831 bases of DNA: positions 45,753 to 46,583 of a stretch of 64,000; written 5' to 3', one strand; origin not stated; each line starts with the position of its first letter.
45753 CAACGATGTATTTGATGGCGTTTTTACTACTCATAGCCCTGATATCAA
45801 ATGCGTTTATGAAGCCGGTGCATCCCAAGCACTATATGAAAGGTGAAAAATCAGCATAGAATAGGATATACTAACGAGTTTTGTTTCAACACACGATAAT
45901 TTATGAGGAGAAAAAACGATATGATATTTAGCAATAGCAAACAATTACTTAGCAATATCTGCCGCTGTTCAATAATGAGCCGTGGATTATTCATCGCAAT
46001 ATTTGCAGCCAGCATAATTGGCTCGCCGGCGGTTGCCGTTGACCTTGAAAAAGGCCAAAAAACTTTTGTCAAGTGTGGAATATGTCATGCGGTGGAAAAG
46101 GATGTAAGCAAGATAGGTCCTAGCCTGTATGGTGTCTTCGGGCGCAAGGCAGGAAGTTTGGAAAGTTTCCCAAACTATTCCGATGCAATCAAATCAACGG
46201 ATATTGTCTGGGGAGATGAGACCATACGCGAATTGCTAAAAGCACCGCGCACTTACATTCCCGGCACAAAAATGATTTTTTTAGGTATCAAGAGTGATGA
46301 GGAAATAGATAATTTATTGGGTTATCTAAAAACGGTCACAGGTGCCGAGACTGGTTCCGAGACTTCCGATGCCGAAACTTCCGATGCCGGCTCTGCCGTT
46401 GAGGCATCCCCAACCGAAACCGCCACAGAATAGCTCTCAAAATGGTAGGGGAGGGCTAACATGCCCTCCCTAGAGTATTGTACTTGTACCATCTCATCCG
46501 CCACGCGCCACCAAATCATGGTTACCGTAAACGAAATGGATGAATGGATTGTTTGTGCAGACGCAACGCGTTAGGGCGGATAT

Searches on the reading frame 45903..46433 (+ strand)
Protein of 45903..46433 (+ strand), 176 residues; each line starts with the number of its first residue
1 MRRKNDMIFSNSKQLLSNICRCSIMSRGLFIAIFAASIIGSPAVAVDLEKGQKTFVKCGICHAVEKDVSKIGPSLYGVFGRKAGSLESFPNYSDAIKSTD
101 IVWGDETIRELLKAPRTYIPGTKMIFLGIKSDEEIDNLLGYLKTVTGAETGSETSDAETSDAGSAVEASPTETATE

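Call 4: search_protein_families(library=ncbifam, proteins=[window:45903-46433:+], max_evalue=0.001)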
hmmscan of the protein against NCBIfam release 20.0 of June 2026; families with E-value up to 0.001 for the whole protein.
window:45903-46433:+ (176 aa): 2 families
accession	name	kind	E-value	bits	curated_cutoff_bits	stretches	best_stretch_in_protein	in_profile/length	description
NF043008.1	Cyt550_Brdyrhiz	equivalog_domain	1.5e-28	99.6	240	1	31-143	10-122/131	cytochrome c-550 CycA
TIGR02603.1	CxxCH_TIGR02603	domain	1.4e-05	25.1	68.15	1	47-81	2-37/134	putative heme-binding domain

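Call 5: search_protein_families(library=pfam, proteins=[window:45903-46433:+], max_evalue=0.001)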
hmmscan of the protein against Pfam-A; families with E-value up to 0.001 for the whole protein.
window:45903-46433:+ (176 aa): 1 family
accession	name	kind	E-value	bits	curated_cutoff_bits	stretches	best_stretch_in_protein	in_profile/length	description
PF00034.26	Cytochrom_C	-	2.3e-06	29.2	21.3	1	49-145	2-89/90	Cytochrome c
